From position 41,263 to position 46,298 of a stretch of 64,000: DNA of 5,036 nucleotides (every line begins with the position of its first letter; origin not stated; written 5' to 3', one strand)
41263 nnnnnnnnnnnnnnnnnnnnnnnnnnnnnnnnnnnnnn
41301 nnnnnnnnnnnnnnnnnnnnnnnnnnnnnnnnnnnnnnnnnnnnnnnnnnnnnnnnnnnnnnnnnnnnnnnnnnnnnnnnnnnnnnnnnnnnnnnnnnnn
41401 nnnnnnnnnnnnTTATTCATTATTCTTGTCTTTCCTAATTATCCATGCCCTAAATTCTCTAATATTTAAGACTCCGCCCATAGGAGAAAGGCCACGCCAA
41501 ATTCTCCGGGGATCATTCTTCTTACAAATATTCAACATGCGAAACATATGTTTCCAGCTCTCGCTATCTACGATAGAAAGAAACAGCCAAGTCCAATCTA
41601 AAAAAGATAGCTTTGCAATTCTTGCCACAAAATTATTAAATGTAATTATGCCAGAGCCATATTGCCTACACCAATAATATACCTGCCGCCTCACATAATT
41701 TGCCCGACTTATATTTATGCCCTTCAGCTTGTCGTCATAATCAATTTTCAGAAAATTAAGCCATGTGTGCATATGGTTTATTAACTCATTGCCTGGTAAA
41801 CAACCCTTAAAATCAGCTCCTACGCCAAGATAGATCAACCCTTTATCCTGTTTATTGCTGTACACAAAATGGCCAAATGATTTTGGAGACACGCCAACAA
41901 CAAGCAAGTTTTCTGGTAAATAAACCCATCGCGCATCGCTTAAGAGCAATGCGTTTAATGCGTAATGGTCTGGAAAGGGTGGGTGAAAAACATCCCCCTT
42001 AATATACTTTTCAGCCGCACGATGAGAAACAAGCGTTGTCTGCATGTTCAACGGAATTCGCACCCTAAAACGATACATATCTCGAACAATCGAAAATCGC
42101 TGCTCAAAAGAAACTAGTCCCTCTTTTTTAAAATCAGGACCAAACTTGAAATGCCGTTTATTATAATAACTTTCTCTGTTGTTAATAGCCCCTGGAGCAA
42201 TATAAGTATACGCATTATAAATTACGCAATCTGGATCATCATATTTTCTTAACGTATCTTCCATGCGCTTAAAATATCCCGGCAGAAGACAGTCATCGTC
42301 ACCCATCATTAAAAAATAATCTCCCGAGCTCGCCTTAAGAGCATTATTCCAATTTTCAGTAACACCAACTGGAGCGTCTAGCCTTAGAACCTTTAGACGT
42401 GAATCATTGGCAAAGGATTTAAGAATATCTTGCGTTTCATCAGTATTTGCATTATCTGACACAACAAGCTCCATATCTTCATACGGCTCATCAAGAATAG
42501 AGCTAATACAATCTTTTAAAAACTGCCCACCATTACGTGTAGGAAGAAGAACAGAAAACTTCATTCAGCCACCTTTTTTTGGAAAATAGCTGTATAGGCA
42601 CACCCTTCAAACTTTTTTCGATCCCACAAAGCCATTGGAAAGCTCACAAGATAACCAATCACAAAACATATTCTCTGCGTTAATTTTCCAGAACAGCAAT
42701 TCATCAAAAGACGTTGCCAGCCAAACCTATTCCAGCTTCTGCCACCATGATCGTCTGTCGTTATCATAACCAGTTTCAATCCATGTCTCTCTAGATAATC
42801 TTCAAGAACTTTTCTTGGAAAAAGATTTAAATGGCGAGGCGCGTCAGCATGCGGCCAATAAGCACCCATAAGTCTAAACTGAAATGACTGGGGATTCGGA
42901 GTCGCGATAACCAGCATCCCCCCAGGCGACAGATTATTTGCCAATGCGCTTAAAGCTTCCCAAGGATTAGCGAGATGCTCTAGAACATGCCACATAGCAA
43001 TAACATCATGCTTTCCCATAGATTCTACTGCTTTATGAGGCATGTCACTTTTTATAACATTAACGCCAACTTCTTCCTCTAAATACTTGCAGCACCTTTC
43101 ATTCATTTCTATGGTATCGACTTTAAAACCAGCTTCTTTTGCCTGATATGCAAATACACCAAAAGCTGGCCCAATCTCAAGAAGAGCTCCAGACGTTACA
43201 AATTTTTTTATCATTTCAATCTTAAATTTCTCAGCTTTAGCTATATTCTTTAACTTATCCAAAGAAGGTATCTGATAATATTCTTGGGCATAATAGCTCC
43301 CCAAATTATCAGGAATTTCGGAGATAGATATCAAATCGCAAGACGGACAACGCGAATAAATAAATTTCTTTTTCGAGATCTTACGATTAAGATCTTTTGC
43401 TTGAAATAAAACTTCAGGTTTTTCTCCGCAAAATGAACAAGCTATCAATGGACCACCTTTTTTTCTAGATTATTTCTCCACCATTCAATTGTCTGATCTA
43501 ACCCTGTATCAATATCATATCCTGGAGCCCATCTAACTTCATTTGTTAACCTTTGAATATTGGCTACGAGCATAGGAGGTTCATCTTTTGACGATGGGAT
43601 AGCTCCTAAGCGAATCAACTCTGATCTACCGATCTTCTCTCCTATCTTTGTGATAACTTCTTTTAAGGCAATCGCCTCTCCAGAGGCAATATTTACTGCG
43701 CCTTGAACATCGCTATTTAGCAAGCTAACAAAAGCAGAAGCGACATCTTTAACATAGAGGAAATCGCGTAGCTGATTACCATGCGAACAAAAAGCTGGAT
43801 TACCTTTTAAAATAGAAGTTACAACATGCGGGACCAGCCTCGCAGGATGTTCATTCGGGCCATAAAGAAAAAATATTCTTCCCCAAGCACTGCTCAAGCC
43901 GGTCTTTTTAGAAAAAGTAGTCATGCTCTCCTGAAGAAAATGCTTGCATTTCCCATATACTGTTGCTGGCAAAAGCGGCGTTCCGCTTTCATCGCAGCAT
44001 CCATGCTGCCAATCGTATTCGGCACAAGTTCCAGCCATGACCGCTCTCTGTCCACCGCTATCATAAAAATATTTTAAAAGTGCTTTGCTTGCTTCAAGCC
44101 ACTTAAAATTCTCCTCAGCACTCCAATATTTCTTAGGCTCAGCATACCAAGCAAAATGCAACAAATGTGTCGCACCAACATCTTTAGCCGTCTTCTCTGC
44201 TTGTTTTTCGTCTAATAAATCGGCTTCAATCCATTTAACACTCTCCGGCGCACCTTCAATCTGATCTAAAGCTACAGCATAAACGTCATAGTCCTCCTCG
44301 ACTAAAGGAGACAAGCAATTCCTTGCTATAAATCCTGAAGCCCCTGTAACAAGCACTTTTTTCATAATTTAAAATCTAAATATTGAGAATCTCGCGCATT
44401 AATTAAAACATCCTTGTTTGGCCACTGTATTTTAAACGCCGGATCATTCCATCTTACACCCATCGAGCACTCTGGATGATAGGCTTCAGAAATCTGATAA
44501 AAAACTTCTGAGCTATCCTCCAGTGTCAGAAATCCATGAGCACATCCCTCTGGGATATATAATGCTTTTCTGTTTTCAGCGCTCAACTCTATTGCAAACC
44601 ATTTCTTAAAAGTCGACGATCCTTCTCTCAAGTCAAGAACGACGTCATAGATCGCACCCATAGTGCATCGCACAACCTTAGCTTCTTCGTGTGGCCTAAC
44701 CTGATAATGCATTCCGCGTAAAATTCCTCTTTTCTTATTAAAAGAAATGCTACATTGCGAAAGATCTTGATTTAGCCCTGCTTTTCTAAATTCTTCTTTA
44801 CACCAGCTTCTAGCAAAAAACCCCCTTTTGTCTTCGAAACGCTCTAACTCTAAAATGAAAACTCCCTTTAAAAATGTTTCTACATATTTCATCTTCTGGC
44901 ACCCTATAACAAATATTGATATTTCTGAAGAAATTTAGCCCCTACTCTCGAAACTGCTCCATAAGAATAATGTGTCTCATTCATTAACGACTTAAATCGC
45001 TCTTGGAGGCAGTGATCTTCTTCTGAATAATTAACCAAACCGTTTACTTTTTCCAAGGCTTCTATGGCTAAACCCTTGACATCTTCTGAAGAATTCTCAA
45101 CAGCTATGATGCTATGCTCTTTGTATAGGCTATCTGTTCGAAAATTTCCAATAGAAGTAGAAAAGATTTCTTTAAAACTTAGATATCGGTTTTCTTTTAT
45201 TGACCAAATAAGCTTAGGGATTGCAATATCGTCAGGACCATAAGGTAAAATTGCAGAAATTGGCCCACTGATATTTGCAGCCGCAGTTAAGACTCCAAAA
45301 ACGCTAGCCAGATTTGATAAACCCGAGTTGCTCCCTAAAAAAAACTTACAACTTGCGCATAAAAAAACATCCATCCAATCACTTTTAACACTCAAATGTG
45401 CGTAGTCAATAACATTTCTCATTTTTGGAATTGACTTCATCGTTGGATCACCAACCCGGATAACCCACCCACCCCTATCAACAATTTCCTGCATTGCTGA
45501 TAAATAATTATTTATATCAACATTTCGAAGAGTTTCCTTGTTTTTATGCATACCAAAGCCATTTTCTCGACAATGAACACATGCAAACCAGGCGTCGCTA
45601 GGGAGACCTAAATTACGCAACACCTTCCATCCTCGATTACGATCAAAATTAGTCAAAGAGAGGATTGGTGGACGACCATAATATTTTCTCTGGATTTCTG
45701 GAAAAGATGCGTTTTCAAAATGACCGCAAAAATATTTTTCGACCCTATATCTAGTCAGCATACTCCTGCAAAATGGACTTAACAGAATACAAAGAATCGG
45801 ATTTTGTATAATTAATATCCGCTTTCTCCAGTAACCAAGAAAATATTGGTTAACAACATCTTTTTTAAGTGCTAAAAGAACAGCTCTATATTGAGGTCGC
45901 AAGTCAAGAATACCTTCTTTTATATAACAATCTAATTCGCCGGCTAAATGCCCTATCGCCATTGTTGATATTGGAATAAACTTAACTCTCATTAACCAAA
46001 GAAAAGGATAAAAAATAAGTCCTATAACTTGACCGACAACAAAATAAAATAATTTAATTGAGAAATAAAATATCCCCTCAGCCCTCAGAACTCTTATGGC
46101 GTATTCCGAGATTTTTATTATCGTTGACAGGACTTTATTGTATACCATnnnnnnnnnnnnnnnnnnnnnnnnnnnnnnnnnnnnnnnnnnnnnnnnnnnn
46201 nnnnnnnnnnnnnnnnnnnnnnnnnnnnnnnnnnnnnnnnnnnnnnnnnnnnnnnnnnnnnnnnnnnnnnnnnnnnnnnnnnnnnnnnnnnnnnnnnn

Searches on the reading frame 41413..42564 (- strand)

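Call 6: search_protein_families(library=pfam, proteins=[window:41413-42564:-])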
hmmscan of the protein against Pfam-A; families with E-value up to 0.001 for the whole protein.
window:41413-42564:- (383 aa): 2 families
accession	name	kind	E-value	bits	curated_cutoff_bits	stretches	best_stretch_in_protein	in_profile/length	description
PF00535.33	Glycos_transf_2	-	3.8e-25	89.2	23.3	1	4-151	1-149/168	Glycosyl transferase family 2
PF13641.12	Glyco_tranf_2_3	-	8.8e-07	29.6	27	1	3-105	3-111/230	Glycosyltransferase like family 2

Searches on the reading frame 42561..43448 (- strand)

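Call 6: search_protein_families(library=pfam, proteins=[window:42561-43448:-])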
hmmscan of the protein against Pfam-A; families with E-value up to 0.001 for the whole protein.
window:42561-43448:- (295 aa): 4 families
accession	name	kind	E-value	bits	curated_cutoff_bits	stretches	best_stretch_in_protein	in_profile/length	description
PF13489.12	Methyltransf_23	-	8.2e-22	78.1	27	1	78-227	15-162/164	Methyltransferase domain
PF08241.18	Methyltransf_11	-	5.5e-07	30.6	21.2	1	90-181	1-95/95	Methyltransferase domain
PF08242.18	Methyltransf_12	-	2.5e-06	28.6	30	1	90-179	1-98/98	Methyltransferase domain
PF13649.12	Methyltransf_25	-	0.00019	22.5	27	1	90-177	2-97/97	Methyltransferase domain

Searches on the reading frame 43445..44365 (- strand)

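Call 5: search_protein_families(library=pfam, proteins=[window:43445-44365:-])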
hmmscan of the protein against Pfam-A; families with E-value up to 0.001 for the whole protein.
window:43445-44365:- (306 aa): 2 families
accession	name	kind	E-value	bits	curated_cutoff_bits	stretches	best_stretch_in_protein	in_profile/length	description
PF01370.27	Epimerase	-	1.3e-36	126.7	20.9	1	4-227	1-240/240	NAD dependent epimerase/dehydratase family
PF16363.11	GDP_Man_Dehyd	-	3.5e-20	73.2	27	1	5-291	1-331/332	GDP-mannose 4,6 dehydratase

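Call 8: search_protein_families(library=ncbifam, proteins=[window:43445-44365:-], max_evalue=0.00001)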
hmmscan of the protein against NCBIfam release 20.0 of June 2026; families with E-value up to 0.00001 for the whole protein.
window:43445-44365:- (306 aa): 13 families
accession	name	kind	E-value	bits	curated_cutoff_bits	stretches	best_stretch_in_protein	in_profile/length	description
TIGR01181.1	dTDP_gluc_dehyt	equivalog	4.6e-23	81.8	365.1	1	128-299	142-314/321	dTDP-glucose 4,6-dehydratase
TIGR01179.1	galE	equivalog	7.6e-19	67.7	262.3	1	3-300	1-329/332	UDP-glucose 4-epimerase GalE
TIGR02197.1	heptose_epim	equivalog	3.3e-16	59.3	274.6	1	4-296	1-313/316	ADP-glyceromanno-heptose 6-epimerase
TIGR04180.1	EDH_00030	hypoth_equivalog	6.9e-14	51.6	475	1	4-283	1-296/297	NAD-dependent 4,6-dehydratase LegB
NF007490.0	PRK10084.1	subfamily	3.2e-12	46.1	649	1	129-300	159-338/361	dTDP-glucose 4,6-dehydratase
NF007582.0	PRK10217.1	equivalog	2.3e-10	40.1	698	1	129-295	152-330/355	dTDP-glucose 4,6-dehydratase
NF047922.1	GDPFucSynFcl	equivalog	2.6e-09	37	500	1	195-301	202-306/308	GDP-L-fucose synthase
NF008360.0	PRK11150.1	equivalog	7.1e-09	35.3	452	1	4-239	2-248/310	ADP-glyceromanno-heptose 6-epimerase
TIGR01777.1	yfcH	hypoth_equivalog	3e-08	33.6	207.35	0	195-253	190-249/292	TIGR01777 family oxidoreductase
NF058621.1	DiazavRedAvaA7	equivalog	9.7e-08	32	400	0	162-233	166-236/304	3-diazoavenalumate denitrifying reductase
TIGR03466.1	HpnA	hypoth_equivalog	1.4e-06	27.4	367.65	1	3-247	2-248/327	hopanoid-associated sugar epimerase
NF011728.1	PRK15181.1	equivalog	2.9e-06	26.5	760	0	164-297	192-338/348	Vi polysaccharide biosynthesis UDP-N-acetylglucosaminuronic acid C-4 epimerase TviC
NF008872.0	PRK11908.1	equivalog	3.3e-06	26.4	294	0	168-219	188-240/349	bifunctional UDP-4-keto-pentose/UDP-xylose synthase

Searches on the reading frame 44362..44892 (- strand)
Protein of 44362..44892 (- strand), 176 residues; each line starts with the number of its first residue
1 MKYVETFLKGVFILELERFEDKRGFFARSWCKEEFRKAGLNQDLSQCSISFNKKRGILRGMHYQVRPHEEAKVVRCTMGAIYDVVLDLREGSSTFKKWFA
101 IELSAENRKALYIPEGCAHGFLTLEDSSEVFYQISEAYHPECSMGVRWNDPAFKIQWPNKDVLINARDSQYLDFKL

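Call 5: search_protein_families(library=pfam, proteins=[window:44362-44892:-])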
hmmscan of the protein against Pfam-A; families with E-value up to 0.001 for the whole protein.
window:44362-44892:- (176 aa): 1 family
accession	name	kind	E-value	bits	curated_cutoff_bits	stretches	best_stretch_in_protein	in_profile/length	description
PF00908.23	dTDP_sugar_isom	-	7.8e-65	218.1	27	1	6-174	2-166/168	dTDP-4-dehydrorhamnose 3,5-epimerase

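Call 8: search_protein_families(library=ncbifam, proteins=[window:44362-44892:-], max_evalue=0.00001)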
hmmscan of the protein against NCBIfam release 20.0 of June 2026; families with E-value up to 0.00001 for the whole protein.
window:44362-44892:- (176 aa): 1 family
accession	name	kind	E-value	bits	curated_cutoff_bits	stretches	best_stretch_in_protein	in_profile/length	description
TIGR01221.1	rmlC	equivalog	5.7e-54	182.6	155.75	1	4-171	3-169/176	dTDP-4-dehydrorhamnose 3,5-epimerase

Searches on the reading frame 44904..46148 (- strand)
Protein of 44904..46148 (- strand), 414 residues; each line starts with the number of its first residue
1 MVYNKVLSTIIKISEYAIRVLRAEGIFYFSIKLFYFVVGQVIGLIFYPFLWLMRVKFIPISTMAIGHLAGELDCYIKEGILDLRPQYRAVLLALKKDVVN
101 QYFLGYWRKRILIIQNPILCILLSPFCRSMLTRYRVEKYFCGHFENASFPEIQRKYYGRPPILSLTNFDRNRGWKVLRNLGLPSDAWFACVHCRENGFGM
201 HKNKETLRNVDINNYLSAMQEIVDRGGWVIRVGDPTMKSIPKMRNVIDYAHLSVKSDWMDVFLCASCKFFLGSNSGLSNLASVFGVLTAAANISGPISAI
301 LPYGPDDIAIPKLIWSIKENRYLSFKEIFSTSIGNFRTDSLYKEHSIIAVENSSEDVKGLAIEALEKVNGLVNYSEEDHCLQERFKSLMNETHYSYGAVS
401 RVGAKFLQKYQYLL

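Call 5: search_protein_families(library=pfam, proteins=[window:44904-46148:-])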
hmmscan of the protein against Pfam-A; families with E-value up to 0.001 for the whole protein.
window:44904-46148:- (414 aa): 0 families

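Call 8: search_protein_families(library=ncbifam, proteins=[window:44904-46148:-], max_evalue=0.00001)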
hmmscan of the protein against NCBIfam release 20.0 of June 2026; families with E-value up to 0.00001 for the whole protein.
window:44904-46148:- (414 aa): 1 family
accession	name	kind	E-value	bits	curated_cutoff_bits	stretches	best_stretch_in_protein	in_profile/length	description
TIGR04372.1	glycosyl_04372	domain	4e-62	209.4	45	1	186-389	1-207/207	TIGR04372 family glycosyltransferase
